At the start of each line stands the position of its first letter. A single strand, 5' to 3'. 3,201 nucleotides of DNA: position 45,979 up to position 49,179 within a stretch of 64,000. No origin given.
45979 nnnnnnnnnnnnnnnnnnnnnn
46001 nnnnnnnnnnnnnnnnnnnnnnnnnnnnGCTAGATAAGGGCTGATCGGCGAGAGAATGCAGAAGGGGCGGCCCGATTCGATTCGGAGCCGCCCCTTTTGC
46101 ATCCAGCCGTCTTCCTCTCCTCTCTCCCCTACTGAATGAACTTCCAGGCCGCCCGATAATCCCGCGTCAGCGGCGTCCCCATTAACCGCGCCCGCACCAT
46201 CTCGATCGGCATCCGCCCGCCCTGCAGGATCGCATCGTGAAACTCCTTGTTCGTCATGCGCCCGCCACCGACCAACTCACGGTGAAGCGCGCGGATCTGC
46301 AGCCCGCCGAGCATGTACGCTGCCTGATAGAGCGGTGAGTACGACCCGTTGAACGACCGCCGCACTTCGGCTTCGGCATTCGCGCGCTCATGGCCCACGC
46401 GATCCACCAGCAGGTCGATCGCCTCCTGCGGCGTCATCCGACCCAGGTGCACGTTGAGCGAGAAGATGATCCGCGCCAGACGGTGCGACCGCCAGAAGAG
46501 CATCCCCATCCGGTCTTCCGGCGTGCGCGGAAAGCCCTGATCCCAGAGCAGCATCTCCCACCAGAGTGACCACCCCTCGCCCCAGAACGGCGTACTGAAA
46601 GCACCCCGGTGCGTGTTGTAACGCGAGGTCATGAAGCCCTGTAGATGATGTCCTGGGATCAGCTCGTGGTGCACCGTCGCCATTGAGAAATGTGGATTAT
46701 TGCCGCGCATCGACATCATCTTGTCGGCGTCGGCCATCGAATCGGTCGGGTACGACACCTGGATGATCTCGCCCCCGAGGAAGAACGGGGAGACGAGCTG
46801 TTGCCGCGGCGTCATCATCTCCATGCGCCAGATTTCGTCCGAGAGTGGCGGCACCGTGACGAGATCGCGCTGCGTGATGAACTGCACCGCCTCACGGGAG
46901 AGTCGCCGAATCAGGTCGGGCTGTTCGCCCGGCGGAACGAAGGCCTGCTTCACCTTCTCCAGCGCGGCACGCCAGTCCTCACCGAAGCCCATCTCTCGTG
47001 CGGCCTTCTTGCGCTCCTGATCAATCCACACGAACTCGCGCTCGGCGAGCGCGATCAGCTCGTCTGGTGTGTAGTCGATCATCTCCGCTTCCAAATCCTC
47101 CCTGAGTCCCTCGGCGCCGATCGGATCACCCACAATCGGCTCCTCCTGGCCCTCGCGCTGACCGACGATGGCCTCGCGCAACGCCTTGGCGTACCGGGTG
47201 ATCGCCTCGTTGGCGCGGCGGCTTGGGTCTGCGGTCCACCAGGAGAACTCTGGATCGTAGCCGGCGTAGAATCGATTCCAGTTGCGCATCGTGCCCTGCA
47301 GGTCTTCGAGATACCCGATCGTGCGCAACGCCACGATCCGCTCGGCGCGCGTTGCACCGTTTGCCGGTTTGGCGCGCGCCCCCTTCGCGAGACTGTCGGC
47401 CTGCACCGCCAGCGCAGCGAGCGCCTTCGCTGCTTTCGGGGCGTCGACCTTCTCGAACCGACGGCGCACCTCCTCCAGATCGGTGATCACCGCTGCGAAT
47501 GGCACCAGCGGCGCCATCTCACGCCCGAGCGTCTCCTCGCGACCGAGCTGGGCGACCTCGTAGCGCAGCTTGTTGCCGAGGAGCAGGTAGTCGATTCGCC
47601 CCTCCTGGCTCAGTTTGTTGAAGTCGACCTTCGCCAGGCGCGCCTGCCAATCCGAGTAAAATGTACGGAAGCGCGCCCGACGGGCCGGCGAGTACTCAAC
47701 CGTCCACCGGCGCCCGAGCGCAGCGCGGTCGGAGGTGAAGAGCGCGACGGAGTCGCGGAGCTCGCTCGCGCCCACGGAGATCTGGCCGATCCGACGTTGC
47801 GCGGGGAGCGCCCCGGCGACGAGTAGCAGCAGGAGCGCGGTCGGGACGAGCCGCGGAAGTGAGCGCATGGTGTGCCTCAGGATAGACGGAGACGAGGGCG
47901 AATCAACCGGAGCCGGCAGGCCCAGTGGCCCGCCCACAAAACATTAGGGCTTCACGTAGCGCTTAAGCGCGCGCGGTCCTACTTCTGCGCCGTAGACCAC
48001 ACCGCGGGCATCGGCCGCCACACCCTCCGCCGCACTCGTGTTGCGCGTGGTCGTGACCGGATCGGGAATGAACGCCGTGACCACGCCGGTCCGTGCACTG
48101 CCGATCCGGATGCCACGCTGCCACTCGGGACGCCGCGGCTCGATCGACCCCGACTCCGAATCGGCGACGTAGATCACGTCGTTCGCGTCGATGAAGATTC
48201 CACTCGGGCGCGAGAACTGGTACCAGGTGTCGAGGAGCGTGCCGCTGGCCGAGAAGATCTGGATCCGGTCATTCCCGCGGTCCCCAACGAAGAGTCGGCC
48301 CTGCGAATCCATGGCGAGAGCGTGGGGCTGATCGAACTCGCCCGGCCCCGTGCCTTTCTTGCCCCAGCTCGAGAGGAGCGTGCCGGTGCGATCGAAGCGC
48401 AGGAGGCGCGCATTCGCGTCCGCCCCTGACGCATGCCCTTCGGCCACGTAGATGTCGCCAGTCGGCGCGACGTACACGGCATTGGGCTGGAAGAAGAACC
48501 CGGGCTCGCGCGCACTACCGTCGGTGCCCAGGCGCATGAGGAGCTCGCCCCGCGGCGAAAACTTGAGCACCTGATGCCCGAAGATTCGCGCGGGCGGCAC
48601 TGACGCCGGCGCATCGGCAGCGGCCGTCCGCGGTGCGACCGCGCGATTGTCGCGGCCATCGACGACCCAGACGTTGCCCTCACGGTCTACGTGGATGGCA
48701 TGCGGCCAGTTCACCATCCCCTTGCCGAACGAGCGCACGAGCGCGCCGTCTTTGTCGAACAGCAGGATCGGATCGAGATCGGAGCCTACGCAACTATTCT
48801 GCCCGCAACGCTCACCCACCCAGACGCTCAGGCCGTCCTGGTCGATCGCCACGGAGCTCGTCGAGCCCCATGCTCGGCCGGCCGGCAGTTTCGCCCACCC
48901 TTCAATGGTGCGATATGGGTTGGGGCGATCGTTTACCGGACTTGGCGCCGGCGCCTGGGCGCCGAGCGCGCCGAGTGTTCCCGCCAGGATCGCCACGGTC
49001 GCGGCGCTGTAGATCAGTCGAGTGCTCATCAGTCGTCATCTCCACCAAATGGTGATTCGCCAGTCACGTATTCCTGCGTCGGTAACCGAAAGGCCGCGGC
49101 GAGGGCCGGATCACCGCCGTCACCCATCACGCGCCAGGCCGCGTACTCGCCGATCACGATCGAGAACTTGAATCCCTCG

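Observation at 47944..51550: Periplasmic flavo-oxidase + PAL-like lyase + cytochrome c + exported Rid: possible uncharacterised extracytoplasmic C-N cleavage system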

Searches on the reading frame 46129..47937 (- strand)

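Call 3: search_protein_families(library=pfam, proteins=[window:46129-47937:-], max_evalue=0.01)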
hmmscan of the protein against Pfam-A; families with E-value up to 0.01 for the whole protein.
window:46129-47937:- (602 aa): 1 family
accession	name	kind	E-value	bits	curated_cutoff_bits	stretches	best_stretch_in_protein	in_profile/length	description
PF05960.17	DUF885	-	2.1e-56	193.1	32.4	1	77-584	15-531/532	Bacterial protein of unknown function (DUF885)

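Call 6: search_protein_families(library=ncbifam, proteins=[window:46129-47937:-], max_evalue=0.001)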
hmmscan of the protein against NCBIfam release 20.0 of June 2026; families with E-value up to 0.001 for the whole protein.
window:46129-47937:- (602 aa): 0 families

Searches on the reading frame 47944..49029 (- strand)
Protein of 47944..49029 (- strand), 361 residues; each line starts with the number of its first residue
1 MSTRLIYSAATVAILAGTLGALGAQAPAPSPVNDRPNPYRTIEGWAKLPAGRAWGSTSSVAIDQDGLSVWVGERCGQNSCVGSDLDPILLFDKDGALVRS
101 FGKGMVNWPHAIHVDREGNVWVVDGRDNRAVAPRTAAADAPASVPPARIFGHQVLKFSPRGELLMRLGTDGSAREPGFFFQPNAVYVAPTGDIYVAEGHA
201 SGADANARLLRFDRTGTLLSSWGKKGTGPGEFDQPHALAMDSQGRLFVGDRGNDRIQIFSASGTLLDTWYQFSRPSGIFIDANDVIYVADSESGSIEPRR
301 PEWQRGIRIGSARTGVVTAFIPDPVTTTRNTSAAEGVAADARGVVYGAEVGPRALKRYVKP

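Call 3: search_protein_families(library=pfam, proteins=[window:47944-49029:-], max_evalue=0.01)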
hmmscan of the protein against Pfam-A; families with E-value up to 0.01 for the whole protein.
window:47944-49029:- (361 aa): 6 families
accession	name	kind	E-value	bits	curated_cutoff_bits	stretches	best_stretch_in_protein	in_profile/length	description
PF01436.27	NHL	-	1.5e-18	66.2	20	2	232-259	1-28/28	NHL repeat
PF07494.17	Reg_prop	-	8.9e-07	28.8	20.4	0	108-122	6-20/24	Two component regulator propeller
PF08450.18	SGL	-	0.00054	20.1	26.3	0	234-269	185-220/246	SMP-30/Gluconolactonase/LRE-like region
PF25021.1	TEN_NHL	-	0.00075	19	27.1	0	106-131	141-166/357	Teneurin NHL domain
PF17170.10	DUF5128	-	0.00079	19.1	22.9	1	206-263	63-121/321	6-bladed beta-propeller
PF24684.1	Vgb_lyase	-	0.0087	15.3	50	0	233-296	223-287/290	Virginiamycin B lyase family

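Call 6: search_protein_families(library=ncbifam, proteins=[window:47944-49029:-], max_evalue=0.001)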
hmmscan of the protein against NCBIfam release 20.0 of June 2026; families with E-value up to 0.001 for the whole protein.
window:47944-49029:- (361 aa): 3 families
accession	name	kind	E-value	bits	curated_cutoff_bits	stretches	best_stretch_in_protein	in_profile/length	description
NF035926.1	scyF_NHL_VPEP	equivalog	1.3e-20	73.9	350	1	153-269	174-283/376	scytonemin biosynthesis PEP-CTERM protein ScyF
NF047780.1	LIC12708_fam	subfamily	9.6e-07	28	150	0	207-267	156-218/391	LIC_12708 family protein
NF033206.1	ScyE_fam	subfamily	2.2e-05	24.1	80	0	182-219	10-48/333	ScyD/ScyE family protein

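Call 8: search_solved_structures(query=window:47944-49029:-, max_evalue=0.01, show_alignments=2)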
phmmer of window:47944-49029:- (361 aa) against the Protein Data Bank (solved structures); distinct sequences matched with E-value up to 0.01: 47.
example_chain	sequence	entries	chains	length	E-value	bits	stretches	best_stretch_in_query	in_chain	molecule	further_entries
6d69_A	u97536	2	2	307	1.2e-36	129.7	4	160-265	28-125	NHL Repeat Region of D. melanogaster Thin | Thin, isoform D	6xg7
8j72_A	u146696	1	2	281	1.1e-35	126.5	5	188-266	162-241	E3 ubiquitin-protein ligase TRIM71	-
9jur_A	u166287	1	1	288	3.9e-35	124.6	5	188-266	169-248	E3 ubiquitin-protein ligase TRIM71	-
7qrx_A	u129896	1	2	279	4e-35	124.6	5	188-266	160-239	E3 ubiquitin-protein ligase TRIM71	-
6fpt_A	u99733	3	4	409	4.7e-35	124.4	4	216-265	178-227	E3 ubiquitin-protein ligase TRIM71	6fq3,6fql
3wwa_A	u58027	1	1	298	2.9e-26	95.5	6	233-293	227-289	Pizza7H protein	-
6f0t_A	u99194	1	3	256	4e-25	91.7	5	233-293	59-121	Pizza6-SFW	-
7qrw_A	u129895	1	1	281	6.8e-24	87.7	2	154-291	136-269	Isoform 4 of Tripartite motif-containing protein 3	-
7b96_A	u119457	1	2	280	8.2e-24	87.4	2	212-292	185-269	Isoform 2 of Tripartite motif-containing protein 2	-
7qrv_A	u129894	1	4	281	8.3e-24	87.4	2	212-292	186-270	Tripartite motif-containing protein 2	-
7b2r_A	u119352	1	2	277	9.9e-24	87.1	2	212-292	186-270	Tripartite motif-containing protein 2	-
3ww9_A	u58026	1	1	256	2.6e-22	82.4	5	233-293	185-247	pizza6 protein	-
7zqg_A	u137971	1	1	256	1.2e-20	77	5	233-293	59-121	Pizza6-KSH-TSH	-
6ren_A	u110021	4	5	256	1.6e-20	76.6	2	233-293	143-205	3fPizza6-SH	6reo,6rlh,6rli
6rej_A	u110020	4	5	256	1.9e-20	76.3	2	233-293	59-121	Pizza6-SH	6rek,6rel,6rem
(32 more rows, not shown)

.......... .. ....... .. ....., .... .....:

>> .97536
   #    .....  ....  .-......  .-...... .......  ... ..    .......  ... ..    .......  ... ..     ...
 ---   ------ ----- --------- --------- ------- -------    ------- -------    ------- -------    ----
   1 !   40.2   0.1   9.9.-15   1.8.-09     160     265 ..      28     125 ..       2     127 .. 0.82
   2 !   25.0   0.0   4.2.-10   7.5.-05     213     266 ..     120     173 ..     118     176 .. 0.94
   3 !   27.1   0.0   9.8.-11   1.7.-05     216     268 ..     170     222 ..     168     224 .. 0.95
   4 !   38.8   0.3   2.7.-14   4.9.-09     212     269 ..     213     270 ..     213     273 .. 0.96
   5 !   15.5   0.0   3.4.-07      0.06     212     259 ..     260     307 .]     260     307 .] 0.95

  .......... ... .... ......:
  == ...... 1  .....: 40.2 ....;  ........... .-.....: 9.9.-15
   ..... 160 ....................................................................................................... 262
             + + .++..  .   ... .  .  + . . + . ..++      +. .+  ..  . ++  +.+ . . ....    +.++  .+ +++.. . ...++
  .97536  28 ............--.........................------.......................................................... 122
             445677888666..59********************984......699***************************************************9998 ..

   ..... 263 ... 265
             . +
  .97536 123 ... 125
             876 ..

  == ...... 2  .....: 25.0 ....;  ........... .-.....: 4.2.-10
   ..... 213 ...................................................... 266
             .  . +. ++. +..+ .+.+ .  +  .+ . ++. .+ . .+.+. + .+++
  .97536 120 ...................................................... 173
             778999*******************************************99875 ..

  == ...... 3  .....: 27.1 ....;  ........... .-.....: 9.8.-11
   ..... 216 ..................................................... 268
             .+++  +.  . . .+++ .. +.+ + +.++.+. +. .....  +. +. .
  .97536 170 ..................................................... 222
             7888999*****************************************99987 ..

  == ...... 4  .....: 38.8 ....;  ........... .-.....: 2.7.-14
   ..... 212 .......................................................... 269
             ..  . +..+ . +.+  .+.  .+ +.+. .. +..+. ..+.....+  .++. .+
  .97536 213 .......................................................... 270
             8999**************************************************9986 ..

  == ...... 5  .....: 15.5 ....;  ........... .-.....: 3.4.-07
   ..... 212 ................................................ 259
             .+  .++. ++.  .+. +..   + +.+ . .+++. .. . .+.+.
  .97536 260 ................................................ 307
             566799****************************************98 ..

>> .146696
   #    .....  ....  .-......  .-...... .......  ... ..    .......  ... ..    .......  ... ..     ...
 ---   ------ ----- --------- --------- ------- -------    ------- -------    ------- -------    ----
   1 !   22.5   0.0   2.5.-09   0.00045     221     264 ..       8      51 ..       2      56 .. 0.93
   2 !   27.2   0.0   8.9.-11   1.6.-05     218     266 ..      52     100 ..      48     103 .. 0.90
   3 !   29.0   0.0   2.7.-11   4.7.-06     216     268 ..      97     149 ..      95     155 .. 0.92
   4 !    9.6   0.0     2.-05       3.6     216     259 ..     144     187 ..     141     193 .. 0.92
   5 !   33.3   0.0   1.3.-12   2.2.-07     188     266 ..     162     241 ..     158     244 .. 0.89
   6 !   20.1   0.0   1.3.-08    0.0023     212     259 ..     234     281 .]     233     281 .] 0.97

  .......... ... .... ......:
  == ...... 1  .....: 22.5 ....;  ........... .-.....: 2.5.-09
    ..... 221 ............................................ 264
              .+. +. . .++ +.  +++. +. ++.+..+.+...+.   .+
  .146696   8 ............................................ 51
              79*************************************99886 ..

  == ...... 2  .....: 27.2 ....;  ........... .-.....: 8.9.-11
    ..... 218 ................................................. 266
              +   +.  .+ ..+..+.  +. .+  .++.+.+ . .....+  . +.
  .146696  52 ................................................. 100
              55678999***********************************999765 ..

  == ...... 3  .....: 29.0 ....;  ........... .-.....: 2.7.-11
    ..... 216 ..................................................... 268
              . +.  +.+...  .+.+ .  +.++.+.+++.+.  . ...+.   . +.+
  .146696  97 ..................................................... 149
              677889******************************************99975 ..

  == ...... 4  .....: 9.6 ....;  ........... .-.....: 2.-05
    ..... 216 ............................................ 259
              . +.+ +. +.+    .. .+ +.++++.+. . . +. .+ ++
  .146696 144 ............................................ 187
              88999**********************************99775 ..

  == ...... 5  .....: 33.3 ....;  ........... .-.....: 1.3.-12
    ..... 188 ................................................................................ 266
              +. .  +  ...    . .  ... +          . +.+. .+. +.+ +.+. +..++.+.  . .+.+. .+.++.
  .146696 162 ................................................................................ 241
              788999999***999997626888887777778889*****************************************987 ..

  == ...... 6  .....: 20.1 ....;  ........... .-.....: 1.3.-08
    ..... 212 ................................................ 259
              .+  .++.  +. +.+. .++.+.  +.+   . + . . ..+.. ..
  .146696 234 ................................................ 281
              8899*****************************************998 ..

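Call 55: predict_structure(alignment_id=A3)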
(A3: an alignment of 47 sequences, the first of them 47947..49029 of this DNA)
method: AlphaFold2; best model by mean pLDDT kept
length: 361 residues; sequences in the alignment: 47
mean_pLDDT: 89.0   pTM: 0.87
mean pLDDT of the five models: 89.0, 88.1, 86.6, 86.2, 85.7
residues with pLDDT >= 90: 236; 70-90: 81; 50-70: 44; < 50: 0
segments of 3 or more residues with pLDDT < 50: none
pLDDT, mean of each block of 10 residues (from residue 1): 60 63 65 95 91 88 98 74 86 97 92 98 92 83 87 97 96 88 97 94 88 97 95 97 98 96 97 95 97 71 92 97 77 86 94 87 84
secondary structure, 60 per line:
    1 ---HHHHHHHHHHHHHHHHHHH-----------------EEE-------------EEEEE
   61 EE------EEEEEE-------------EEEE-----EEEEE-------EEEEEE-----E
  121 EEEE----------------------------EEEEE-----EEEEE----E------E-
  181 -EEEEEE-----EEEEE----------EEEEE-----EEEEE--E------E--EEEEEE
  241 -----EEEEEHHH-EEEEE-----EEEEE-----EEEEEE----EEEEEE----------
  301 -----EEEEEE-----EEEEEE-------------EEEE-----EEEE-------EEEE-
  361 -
elements in order: H4-22 E40-42 E56-62 E69-74 E88-91 E97-101 E109-114 E120-124 E153-157 E163-167 E182-187 E193-197 E208-212 E218-222 E235-240 E246-250 E255-259 E265-269 E275-280 E285-290 E306-311 E317-322 E336-339 E345-348 E356-359

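Call 57: fold_search(model_id=the predicted structure, library=pdb)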
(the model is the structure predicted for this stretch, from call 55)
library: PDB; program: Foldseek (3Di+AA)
matches with E <= 10: 1261; with E <= 0.001: 794
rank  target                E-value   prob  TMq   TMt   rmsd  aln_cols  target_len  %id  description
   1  3fvz                  2.0e-16  1.00  0.67  0.74   4.7       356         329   22  Structure of Peptidyl-alpha-hydroxyglycine alpha-Amidating Lyase (PAL) (released 2009-09-01)
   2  6d69                  9.8e-16  1.00  0.63  0.77   3.8       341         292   20  Crystal Structure of the NHL Repeat Region of D. melanogaster Thin (released 2019-04-24)
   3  6xg7                  1.2e-15  1.00  0.63  0.78   3.8       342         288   20  1.3 A Resolution Structure of the of the NHL Repeat Region of D. melanogaster Thin (released 2020-12-16)
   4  7qrv_A                1.5e-13  1.00  0.61  0.78   4.5       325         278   19  Crystal structure of NHL domain of TRIM2 (full C-terminal) (released 2022-05-04)
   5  7qrw                  2.1e-13  1.00  0.60  0.77   4.3       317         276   21  Crystal structure of NHL domain of TRIM3 (released 2022-05-04)
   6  7qrv_D                3.6e-13  1.00  0.64  0.81   4.0       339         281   20  Crystal structure of NHL domain of TRIM2 (full C-terminal) (released 2022-05-04)
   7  8j72_A                4.3e-13  1.00  0.57  0.73   4.1       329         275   19  Crystal structure of mammalian Trim71 in complex with lncRNA Trincr1 (released 2024-03-06)
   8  8j72_B                5.0e-13  1.00  0.59  0.75   4.2       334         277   19  Crystal structure of mammalian Trim71 in complex with lncRNA Trincr1 (released 2024-03-06)
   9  6fq3_A                7.0e-13  1.00  0.58  0.54   4.7       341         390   20  Crystal structure of Danio rerio Lin41 filamin-NHL domains in complex with lin-29A 5'UTR 13mer RNA (released 2018-05-09)
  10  7b96_A                1.0e-12  1.00  0.60  0.76   4.3       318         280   19  NHL domain of human TRIM2 (released 2022-01-12)
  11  7b2r_B                1.6e-12  1.00  0.63  0.81   3.8       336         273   18  Crystal structure of NHL domain of TRIM2 (released 2021-01-13)
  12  7b2r_A                1.9e-12  1.00  0.64  0.82   4.0       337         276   20  Crystal structure of NHL domain of TRIM2 (released 2021-01-13)
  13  7qrv_B                2.6e-12  1.00  0.62  0.80   4.0       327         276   20  Crystal structure of NHL domain of TRIM2 (full C-terminal) (released 2022-05-04)
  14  1q7f_B                3.3e-12  1.00  0.61  0.76   3.9       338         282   17  Brain Tumor NHL domain (released 2003-10-21)
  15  6fpt_A                3.3e-12  1.00  0.57  0.53   4.2       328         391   19  Crystal structure of Danio rerio Lin41 filamin-NHL domains (released 2018-05-09)
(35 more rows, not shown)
